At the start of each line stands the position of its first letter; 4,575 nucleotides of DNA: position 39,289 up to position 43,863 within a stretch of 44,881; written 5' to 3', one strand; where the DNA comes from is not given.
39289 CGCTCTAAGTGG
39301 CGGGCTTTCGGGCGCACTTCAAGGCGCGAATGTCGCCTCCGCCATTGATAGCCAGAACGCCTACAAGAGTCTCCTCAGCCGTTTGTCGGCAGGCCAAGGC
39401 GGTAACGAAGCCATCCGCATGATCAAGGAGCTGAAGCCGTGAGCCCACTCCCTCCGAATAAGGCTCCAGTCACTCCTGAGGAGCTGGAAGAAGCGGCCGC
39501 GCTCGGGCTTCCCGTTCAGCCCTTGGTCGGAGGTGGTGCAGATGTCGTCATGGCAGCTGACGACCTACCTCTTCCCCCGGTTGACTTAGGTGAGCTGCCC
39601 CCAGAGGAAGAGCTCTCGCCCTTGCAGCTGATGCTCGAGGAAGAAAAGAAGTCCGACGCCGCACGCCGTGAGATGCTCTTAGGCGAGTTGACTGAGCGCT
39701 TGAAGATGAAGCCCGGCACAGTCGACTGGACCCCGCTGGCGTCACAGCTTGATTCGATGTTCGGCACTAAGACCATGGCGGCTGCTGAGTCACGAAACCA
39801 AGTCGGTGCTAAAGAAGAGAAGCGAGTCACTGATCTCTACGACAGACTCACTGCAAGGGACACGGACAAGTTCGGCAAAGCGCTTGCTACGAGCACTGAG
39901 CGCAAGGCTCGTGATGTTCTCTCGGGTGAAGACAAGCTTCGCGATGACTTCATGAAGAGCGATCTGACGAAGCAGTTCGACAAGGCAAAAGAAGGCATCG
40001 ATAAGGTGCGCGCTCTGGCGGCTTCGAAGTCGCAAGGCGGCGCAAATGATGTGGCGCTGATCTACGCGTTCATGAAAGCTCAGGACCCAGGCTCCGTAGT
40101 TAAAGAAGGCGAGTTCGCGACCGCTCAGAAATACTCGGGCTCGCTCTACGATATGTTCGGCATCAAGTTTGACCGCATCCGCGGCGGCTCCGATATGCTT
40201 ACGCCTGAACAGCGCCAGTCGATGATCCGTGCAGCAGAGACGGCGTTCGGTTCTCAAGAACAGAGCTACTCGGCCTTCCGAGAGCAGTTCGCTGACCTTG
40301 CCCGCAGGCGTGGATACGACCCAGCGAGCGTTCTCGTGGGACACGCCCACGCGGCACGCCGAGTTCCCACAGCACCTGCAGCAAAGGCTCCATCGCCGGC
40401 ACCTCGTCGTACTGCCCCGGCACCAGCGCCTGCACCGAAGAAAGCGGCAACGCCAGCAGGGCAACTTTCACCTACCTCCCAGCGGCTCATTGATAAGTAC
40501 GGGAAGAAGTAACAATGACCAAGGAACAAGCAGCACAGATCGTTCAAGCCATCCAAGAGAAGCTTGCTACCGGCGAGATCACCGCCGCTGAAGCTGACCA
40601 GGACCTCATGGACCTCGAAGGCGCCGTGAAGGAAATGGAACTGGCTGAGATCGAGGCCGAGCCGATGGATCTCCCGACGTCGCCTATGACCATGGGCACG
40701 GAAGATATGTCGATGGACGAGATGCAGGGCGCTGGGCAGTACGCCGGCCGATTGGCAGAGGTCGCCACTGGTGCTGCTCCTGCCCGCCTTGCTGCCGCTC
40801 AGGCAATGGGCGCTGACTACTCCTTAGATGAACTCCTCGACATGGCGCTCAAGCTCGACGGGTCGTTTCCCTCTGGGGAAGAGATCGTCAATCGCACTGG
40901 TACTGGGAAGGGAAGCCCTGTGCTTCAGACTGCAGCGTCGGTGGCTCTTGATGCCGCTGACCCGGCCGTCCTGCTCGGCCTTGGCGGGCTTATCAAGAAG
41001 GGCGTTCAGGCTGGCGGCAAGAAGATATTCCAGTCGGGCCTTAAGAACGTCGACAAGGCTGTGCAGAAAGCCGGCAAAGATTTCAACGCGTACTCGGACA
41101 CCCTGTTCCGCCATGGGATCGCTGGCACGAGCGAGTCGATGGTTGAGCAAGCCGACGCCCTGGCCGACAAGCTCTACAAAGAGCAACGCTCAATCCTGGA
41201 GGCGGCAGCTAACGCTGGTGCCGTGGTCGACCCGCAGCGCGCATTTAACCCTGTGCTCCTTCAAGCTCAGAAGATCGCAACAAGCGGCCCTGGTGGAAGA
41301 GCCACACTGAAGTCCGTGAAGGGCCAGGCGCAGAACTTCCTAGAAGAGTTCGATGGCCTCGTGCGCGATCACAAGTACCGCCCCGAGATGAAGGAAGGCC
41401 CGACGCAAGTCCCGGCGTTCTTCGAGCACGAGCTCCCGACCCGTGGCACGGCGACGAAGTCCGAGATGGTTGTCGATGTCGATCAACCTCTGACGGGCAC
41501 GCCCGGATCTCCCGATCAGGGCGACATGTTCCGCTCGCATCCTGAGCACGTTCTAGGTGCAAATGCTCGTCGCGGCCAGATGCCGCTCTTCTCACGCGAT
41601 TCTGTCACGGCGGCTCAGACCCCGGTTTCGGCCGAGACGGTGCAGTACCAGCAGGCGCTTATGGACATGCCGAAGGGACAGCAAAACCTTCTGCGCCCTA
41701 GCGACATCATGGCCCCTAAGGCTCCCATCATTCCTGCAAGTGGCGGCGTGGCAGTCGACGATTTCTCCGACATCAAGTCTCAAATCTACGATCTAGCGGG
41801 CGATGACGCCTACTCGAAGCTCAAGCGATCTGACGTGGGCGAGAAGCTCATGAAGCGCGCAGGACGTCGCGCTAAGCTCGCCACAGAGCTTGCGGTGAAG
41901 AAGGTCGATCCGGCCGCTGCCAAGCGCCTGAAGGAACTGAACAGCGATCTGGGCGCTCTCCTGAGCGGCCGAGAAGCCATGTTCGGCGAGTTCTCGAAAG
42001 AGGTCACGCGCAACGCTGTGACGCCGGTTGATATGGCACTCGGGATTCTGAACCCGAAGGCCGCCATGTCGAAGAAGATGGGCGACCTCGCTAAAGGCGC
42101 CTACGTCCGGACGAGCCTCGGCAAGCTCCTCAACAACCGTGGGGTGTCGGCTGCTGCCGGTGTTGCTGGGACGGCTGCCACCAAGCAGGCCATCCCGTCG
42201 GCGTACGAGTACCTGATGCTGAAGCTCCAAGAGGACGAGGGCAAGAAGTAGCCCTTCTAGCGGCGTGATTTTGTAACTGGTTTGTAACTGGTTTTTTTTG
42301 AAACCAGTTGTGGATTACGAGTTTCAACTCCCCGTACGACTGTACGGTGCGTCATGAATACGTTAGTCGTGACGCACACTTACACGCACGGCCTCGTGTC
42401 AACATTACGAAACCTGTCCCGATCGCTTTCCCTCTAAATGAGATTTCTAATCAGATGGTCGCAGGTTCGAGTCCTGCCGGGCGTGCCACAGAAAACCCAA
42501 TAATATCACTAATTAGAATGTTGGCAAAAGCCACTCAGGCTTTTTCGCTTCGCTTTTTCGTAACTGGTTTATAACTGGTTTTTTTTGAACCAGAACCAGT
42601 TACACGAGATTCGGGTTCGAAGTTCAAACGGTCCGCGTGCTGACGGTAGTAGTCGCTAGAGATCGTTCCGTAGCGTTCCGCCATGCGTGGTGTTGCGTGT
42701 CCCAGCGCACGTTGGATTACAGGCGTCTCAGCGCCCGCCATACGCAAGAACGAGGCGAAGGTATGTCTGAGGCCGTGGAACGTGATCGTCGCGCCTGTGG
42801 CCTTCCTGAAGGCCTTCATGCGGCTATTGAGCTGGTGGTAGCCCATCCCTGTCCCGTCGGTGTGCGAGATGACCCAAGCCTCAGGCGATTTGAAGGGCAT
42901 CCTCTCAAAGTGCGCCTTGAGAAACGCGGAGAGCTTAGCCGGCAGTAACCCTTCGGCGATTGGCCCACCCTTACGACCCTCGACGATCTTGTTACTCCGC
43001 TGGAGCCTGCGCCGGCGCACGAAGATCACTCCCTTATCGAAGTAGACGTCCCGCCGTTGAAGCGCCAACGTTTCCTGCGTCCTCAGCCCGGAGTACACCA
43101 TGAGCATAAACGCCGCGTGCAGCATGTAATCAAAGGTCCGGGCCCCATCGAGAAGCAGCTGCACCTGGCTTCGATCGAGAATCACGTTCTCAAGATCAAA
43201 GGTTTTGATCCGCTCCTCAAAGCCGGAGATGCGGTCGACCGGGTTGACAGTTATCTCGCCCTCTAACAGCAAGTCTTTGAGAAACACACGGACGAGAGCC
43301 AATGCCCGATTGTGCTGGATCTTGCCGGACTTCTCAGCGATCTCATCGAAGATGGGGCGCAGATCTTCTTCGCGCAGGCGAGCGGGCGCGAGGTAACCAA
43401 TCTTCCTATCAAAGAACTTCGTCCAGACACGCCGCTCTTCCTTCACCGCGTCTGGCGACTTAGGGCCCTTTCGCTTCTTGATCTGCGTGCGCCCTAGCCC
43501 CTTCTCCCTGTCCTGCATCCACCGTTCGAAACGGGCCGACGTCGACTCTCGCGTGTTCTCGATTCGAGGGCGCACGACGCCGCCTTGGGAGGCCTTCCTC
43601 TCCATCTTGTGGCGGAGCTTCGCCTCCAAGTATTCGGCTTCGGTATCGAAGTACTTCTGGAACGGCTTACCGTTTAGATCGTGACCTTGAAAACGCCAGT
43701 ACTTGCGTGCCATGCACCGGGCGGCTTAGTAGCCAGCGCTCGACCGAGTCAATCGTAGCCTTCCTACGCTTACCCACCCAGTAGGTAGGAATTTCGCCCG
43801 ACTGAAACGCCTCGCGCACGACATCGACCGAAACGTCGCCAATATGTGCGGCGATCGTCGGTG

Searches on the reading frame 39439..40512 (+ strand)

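Call 17: search_protein_families(library=phrogs, proteins=[window:39439-40512:+], max_evalue=0.01)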
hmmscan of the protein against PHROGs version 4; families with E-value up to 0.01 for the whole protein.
window:39439-40512:+ (357 aa): 1 family
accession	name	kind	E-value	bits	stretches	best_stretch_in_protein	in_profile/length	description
phrog_13634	-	unknown function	1.4e-19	71.3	1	148-296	204-348/403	-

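Call 49: search_protein_families(library=pfam, proteins=[window:39439-40512:+], max_evalue=0.01)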
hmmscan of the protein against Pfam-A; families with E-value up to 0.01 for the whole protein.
window:39439-40512:+ (357 aa): 0 families

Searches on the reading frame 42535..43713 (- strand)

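Call 6: search_protein_families(library=phrogs, proteins=[window:42535-43713:-], max_evalue=0.01)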
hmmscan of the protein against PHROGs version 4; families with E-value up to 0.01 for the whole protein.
window:42535-43713:- (392 aa): 6 families
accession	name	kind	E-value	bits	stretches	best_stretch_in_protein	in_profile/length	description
phrog_1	-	integration and excision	9.8e-40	138.4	1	3-376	121-460/611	integrase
phrog_216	-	integration and excision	3.9e-32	112.5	1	176-366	53-239/301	integrase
phrog_34557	-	integration and excision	2.7e-06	28.2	1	289-354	104-169/183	integrase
phrog_7269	-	integration and excision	5.1e-06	27.3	1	291-357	9-75/89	integrase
phrog_35951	-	unknown function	1.4e-05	26.5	1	301-363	12-74/97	-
phrog_7685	-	integration and excision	2.8e-05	24.8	1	286-345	158-216/240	integrase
